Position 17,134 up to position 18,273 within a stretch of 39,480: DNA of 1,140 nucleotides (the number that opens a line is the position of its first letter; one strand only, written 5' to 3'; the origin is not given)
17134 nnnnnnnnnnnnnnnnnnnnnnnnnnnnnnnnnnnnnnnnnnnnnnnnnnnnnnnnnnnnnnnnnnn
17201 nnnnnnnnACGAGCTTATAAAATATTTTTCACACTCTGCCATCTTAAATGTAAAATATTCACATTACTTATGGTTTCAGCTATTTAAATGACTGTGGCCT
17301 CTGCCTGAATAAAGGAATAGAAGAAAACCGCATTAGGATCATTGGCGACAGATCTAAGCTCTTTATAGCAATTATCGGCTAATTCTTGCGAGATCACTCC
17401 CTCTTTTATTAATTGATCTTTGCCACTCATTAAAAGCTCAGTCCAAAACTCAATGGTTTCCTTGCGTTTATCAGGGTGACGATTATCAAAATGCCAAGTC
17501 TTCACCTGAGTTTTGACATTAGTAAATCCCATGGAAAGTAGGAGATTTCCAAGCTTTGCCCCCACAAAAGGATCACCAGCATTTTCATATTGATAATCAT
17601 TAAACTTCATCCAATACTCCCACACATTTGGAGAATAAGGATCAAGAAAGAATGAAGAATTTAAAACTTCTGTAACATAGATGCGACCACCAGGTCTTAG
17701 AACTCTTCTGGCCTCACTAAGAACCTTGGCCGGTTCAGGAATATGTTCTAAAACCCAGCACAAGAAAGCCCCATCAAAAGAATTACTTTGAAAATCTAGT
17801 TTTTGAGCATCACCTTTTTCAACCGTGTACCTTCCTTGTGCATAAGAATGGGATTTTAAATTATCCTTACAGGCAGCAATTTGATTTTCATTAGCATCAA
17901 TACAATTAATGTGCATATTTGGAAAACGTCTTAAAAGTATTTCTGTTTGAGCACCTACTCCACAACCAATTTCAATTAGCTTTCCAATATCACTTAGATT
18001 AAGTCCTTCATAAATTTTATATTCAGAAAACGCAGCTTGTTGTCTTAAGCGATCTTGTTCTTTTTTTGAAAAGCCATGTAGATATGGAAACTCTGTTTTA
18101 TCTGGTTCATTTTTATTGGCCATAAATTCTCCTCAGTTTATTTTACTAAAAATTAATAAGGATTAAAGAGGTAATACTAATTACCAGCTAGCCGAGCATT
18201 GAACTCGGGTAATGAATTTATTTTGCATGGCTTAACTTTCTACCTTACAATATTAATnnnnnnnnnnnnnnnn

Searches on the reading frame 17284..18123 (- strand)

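Call 65: search_protein_families(library=pfam, proteins=[window:17284-18123:-], max_evalue=0.00001)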
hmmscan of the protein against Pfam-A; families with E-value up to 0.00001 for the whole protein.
window:17284-18123:- (279 aa): 8 families
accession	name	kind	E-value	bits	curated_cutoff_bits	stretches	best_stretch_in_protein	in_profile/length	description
PF08241.18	Methyltransf_11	-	3.8e-23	82.4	21.2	1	51-150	2-95/95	Methyltransferase domain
PF13649.12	Methyltransf_25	-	1.1e-19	71.3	27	1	50-146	2-97/97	Methyltransferase domain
PF13847.12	Methyltransf_31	-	4.7e-19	69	27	1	48-154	6-113/145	Methyltransferase domain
PF08242.18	Methyltransf_12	-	7.1e-17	62.4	30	1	50-148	1-98/98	Methyltransferase domain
PF13489.12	Methyltransf_23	-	1.7e-13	51.1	27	1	46-204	23-163/164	Methyltransferase domain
PF01209.24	Ubie_methyltran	-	2.5e-12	47.1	20.1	1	48-157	50-158/233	ubiE/COQ5 methyltransferase family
PF05175.20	MTS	-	4.4e-07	30.1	23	1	45-106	31-92/170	Methyltransferase small domain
PF00891.24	Methyltransf_2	-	8.1e-07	29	22.3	1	24-155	41-169/210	O-methyltransferase domain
